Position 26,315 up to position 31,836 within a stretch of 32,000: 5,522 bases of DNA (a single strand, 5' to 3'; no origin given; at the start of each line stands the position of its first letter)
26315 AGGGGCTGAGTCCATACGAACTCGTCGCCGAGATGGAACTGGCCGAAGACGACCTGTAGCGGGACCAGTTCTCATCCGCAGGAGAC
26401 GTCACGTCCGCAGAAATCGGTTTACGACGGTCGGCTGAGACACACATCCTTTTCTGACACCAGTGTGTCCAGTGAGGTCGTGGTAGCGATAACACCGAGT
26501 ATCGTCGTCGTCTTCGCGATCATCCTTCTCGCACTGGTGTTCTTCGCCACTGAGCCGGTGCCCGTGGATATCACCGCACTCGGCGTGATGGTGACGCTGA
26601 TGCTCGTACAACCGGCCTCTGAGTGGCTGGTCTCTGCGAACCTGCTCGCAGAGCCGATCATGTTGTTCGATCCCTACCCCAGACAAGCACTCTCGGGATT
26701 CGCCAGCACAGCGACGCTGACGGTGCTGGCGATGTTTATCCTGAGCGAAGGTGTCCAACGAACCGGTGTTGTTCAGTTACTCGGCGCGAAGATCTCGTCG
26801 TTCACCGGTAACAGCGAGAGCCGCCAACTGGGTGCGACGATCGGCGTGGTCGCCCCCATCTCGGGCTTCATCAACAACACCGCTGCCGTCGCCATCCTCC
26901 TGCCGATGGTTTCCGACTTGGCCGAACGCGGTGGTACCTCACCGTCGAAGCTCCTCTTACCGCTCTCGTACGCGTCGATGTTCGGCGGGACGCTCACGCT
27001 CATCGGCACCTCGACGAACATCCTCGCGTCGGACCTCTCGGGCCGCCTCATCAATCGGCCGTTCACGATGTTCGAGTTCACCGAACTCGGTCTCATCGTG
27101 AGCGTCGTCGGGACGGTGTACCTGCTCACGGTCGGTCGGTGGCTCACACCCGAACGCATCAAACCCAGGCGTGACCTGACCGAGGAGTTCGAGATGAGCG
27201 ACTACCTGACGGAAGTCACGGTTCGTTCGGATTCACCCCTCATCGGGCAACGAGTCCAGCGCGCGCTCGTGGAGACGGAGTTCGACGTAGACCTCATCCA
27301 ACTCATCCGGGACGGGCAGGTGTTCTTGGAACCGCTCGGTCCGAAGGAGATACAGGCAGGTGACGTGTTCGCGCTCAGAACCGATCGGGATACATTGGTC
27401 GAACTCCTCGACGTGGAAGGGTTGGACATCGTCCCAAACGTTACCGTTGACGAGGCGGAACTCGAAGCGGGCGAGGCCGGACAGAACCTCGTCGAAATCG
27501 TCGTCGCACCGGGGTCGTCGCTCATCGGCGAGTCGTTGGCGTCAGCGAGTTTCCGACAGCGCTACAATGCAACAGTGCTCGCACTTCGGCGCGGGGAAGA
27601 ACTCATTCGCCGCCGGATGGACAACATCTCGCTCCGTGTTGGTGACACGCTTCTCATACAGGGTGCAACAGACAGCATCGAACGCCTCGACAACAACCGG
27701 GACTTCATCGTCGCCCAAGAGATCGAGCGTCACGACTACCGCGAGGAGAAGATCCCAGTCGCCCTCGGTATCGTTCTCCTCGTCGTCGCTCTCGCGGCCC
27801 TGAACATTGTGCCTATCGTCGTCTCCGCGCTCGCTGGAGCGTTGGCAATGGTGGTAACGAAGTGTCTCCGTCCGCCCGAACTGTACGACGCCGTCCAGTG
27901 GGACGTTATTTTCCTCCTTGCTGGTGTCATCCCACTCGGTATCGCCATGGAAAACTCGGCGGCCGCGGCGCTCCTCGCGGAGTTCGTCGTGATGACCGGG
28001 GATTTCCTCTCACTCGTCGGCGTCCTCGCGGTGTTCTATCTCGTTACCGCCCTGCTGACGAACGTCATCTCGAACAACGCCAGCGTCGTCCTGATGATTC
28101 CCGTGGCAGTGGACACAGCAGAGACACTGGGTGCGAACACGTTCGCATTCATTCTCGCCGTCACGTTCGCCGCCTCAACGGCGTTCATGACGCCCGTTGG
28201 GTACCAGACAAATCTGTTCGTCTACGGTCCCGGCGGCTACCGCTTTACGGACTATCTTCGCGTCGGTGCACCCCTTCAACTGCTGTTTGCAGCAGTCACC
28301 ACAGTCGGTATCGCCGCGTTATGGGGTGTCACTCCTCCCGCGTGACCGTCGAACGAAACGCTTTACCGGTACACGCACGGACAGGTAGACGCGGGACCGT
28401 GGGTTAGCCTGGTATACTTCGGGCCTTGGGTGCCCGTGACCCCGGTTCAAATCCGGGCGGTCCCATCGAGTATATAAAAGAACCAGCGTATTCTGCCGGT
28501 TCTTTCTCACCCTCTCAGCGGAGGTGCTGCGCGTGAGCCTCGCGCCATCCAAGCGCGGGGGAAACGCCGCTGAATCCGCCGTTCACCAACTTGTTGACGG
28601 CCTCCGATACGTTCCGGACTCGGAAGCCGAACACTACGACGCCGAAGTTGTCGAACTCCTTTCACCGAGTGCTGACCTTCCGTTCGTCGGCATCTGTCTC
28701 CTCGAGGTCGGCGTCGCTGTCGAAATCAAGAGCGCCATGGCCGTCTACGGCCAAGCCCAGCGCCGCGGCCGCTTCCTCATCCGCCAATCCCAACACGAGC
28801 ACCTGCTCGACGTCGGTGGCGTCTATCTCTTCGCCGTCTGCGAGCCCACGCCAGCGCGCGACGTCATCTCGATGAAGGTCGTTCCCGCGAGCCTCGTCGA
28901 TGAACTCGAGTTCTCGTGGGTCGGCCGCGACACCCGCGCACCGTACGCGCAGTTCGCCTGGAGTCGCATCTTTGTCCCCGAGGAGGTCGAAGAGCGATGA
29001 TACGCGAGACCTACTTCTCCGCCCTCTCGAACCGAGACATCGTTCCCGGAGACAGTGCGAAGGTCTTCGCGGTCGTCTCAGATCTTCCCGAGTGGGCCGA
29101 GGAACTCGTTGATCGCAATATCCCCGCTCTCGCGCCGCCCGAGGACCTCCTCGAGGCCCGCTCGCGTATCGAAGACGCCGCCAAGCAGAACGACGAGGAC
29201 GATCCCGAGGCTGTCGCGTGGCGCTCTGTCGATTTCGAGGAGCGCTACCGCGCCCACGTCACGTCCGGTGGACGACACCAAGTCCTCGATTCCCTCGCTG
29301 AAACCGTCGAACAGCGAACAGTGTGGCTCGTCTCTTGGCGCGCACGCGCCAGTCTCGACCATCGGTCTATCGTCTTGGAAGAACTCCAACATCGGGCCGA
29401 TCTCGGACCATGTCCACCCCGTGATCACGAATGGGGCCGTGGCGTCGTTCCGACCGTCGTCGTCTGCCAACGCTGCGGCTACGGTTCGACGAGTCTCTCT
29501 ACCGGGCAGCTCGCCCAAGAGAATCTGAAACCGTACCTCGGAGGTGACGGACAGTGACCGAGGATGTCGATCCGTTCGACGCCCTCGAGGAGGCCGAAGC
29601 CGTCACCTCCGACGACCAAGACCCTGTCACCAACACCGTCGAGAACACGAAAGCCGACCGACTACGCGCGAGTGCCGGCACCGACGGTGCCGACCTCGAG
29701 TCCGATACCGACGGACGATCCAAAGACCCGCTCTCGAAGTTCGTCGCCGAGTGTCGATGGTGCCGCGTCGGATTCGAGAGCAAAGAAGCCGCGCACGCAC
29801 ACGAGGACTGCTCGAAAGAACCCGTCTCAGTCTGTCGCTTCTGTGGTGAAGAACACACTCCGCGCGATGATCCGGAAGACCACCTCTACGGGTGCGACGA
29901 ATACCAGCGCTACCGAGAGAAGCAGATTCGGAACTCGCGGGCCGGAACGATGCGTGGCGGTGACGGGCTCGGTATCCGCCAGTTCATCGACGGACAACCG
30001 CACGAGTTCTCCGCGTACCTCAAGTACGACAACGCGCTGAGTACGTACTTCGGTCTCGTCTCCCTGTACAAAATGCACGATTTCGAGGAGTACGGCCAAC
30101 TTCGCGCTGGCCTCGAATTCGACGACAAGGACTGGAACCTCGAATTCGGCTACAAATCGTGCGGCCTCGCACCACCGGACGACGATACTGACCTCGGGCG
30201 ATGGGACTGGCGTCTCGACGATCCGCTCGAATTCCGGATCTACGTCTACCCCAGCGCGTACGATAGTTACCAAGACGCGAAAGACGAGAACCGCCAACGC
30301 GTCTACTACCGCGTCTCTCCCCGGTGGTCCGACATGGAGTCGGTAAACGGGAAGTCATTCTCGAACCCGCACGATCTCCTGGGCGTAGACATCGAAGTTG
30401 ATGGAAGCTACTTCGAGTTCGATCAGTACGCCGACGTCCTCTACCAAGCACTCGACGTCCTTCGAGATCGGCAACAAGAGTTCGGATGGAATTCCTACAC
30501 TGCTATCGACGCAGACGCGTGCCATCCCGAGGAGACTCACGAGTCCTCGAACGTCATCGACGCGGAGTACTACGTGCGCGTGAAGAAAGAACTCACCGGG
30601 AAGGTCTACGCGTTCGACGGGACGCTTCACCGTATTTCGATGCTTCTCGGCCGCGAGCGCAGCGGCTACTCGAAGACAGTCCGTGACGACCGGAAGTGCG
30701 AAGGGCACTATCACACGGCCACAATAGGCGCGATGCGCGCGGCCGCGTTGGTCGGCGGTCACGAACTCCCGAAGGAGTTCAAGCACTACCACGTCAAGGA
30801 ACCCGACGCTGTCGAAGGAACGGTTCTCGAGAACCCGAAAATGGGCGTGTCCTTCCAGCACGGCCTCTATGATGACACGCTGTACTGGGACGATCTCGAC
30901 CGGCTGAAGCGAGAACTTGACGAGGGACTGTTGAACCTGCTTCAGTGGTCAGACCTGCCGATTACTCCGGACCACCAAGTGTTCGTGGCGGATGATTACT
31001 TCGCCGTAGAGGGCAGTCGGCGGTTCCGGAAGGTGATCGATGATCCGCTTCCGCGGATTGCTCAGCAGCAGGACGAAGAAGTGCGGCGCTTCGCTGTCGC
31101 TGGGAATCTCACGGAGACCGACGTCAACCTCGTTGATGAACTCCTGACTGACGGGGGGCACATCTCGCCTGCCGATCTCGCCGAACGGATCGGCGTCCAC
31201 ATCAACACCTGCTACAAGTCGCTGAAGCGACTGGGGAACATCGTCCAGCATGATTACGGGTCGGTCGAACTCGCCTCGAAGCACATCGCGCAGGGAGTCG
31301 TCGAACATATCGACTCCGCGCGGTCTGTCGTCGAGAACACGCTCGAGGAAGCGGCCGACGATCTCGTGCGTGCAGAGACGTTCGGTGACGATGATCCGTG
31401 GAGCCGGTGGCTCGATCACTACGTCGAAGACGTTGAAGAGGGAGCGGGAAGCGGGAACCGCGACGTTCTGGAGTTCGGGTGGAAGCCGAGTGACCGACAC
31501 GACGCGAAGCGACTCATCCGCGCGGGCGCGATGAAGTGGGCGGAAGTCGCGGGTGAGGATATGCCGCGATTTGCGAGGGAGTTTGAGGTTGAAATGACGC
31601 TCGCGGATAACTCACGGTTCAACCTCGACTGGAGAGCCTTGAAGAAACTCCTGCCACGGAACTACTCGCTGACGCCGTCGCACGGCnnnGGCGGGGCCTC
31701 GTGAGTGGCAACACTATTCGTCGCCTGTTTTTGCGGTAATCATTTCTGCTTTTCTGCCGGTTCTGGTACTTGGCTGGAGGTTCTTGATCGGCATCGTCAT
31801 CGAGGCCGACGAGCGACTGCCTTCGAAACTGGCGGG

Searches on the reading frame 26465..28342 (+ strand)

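Call 57: search_protein_families(library=pfam, proteins=[window:26465-28342:+], max_evalue=0.00001)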
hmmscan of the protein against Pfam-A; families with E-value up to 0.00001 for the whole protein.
window:26465-28342:+ (626 aa): 3 families
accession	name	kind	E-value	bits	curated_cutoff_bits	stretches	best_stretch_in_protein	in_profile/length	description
PF03600.22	CitMHS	-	1.9e-80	271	31.9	1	24-566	1-335/336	Citrate transporter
PF00939.25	Na_sulph_symp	-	5.1e-22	79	27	1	462-620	304-466/472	Sodium:sulfate symporter transmembrane region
PF02080.26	TrkA_C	-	7.9e-19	67.8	27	1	342-410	1-68/71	TrkA-C domain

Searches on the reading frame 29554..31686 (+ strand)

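Call 57: search_protein_families(library=pfam, proteins=[window:29554-31686:+], max_evalue=0.00001)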
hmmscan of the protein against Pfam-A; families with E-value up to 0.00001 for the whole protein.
window:29554-31686:+ (711 aa): 1 family
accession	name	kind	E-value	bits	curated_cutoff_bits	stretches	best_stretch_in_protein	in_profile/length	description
PF25227.1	DUF7845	-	2e-102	343.3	27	1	144-486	1-315/315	Domain of unknown function (DUF7845)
